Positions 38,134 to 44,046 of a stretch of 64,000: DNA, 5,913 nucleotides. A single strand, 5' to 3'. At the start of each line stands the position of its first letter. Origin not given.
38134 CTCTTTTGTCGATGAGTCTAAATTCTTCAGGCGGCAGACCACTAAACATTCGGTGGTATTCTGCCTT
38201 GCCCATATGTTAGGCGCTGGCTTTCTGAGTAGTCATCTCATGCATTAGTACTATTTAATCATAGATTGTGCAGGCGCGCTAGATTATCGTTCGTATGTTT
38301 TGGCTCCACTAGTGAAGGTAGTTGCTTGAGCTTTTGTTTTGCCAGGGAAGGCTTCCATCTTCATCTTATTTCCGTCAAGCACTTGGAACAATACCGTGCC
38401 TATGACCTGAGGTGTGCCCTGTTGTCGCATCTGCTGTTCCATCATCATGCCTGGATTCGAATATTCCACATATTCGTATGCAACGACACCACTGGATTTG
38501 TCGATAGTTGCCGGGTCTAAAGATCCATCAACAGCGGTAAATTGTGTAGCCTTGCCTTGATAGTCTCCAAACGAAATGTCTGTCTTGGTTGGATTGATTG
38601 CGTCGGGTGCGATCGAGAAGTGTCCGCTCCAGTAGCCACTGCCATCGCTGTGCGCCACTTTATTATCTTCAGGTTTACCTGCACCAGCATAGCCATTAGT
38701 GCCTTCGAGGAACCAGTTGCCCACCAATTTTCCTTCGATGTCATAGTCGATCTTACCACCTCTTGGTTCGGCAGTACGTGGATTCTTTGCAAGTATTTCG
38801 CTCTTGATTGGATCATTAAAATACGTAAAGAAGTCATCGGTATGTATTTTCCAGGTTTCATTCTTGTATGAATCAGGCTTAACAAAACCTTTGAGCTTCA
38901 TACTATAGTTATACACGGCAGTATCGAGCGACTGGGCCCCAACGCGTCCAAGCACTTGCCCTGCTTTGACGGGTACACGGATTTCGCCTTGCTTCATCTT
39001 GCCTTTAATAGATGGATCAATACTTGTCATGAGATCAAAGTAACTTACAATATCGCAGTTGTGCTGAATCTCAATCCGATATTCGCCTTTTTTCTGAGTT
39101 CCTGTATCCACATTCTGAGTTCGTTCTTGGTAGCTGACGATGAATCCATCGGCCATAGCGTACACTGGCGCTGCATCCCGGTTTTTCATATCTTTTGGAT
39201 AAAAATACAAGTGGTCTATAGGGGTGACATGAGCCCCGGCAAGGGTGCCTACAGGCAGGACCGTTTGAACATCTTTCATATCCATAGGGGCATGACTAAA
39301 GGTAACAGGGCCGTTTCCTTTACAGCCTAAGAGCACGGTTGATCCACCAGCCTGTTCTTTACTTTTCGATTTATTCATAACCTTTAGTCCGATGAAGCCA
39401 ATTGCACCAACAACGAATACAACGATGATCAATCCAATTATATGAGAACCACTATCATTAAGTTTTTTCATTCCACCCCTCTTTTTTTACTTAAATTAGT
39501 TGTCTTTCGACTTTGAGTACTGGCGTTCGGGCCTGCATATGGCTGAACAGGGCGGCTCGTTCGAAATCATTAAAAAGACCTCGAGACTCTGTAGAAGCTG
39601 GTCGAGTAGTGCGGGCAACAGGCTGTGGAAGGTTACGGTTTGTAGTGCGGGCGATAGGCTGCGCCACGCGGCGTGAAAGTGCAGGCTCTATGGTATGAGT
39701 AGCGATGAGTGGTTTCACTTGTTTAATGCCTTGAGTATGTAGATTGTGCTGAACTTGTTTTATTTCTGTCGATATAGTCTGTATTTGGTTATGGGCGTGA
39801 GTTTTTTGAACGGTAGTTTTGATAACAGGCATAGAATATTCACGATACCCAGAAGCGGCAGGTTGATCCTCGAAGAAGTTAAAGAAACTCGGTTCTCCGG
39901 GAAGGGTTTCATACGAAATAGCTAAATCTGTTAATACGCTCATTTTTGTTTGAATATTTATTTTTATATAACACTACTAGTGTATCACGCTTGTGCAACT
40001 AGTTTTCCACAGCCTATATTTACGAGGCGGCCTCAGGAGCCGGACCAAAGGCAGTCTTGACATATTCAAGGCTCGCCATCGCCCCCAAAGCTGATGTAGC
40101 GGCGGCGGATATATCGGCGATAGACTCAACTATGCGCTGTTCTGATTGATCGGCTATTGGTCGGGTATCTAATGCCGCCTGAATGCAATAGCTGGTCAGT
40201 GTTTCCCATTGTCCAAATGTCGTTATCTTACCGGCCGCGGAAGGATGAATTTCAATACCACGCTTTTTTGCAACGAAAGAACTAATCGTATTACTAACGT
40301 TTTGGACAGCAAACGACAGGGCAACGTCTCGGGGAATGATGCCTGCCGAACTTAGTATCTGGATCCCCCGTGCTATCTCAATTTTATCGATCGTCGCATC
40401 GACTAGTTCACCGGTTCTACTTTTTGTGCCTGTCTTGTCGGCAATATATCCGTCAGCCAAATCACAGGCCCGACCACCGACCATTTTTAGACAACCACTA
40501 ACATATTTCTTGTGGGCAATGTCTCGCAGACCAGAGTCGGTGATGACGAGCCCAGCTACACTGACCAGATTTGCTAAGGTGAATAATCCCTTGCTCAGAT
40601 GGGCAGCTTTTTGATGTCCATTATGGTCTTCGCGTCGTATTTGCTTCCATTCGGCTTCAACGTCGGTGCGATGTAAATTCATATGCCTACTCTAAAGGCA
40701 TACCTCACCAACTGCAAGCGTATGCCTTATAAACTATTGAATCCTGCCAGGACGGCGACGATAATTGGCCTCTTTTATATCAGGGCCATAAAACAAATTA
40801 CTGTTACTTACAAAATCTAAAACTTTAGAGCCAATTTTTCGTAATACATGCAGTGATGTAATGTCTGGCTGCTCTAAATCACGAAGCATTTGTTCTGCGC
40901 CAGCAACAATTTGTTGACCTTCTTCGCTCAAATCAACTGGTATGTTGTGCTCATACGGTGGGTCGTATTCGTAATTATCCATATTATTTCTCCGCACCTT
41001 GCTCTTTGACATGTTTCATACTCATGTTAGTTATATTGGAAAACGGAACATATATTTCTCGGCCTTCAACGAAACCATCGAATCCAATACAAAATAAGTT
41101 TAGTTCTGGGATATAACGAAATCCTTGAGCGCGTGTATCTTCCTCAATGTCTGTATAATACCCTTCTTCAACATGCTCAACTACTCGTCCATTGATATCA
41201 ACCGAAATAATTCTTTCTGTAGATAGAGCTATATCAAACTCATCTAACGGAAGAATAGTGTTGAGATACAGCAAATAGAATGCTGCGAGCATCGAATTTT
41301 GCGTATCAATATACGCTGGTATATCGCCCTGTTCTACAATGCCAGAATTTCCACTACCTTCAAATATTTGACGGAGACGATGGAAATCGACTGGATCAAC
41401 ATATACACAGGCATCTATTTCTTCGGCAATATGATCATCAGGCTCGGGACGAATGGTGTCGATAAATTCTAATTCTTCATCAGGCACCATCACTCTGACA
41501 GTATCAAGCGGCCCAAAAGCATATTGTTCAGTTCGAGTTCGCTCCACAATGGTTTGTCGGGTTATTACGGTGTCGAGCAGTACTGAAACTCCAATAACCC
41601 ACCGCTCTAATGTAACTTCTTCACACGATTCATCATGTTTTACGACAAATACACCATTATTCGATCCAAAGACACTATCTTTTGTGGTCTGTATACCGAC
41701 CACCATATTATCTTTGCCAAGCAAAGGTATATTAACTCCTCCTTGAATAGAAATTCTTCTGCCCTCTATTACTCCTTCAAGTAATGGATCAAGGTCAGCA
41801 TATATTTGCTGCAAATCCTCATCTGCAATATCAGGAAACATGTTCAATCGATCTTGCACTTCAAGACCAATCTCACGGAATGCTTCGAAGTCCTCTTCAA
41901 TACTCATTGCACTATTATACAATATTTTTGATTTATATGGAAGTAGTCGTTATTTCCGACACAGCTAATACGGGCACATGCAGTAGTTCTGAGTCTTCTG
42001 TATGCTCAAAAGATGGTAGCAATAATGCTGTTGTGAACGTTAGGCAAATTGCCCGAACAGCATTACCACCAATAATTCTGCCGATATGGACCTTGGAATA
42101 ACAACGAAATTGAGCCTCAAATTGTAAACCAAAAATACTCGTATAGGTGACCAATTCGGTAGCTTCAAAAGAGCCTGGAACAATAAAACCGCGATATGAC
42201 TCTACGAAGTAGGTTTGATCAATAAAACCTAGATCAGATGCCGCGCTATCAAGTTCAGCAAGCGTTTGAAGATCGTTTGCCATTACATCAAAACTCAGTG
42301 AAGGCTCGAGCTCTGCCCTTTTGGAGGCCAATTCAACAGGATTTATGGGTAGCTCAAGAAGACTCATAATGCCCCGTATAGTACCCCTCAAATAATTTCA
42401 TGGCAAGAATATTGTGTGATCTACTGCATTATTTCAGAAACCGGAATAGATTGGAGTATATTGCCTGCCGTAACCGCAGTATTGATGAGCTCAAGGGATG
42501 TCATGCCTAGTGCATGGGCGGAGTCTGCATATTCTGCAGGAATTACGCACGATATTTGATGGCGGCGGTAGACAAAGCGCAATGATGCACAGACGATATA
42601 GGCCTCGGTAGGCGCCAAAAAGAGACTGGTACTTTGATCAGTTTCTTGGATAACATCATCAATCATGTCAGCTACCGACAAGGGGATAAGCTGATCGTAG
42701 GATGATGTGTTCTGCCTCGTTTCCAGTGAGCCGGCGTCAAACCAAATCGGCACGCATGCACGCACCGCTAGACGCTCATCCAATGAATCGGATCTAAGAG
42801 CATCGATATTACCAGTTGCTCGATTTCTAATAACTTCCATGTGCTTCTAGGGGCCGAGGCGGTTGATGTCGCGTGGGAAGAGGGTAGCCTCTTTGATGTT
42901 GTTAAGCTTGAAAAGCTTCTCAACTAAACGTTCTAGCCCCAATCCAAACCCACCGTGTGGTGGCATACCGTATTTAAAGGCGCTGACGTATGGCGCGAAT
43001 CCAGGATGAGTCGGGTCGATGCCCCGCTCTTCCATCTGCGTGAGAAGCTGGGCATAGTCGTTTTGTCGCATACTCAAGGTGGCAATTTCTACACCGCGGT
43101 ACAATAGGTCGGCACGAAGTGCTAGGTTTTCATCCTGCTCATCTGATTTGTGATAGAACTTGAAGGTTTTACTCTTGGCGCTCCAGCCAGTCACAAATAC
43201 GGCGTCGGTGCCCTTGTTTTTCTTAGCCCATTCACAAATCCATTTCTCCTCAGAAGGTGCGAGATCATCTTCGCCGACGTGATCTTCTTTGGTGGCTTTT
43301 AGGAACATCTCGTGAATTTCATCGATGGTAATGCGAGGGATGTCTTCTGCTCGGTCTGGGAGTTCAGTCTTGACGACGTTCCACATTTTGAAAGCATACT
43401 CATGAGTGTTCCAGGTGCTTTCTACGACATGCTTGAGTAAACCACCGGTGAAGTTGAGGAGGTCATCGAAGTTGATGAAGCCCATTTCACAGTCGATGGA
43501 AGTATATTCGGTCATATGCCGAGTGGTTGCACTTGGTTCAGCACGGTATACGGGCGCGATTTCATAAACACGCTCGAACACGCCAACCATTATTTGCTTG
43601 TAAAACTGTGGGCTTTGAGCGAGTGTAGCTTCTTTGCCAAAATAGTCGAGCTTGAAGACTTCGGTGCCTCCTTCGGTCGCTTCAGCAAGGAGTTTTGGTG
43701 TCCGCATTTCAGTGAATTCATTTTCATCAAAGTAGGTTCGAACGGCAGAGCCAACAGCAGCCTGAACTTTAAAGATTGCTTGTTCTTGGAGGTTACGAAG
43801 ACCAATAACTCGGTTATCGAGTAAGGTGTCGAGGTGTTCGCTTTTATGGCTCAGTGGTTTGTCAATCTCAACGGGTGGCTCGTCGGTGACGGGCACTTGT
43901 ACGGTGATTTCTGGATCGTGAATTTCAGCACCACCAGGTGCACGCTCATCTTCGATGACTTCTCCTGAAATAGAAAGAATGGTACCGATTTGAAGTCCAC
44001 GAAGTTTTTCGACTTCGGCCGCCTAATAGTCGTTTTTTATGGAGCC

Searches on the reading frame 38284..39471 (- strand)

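Call 66: search_protein_families(library=pfam, proteins=[window:38284-39471:-], max_evalue=0.001)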
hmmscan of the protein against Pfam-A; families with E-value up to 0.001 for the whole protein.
window:38284-39471:- (395 aa): 1 family
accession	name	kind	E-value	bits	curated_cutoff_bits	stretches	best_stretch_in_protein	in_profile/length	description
PF01551.29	Peptidase_M23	-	0.00019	22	28.7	1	94-183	7-78/96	Peptidase family M23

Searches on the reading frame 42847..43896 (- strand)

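Call 66: search_protein_families(library=pfam, proteins=[window:42847-43896:-], max_evalue=0.001)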
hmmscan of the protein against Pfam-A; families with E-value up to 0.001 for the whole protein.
window:42847-43896:- (349 aa): 1 family
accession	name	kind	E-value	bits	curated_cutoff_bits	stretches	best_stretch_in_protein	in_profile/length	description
PF00152.25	tRNA-synt_2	-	1.9e-75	254.2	25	1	23-343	3-307/308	tRNA synthetases class II (D, K and N)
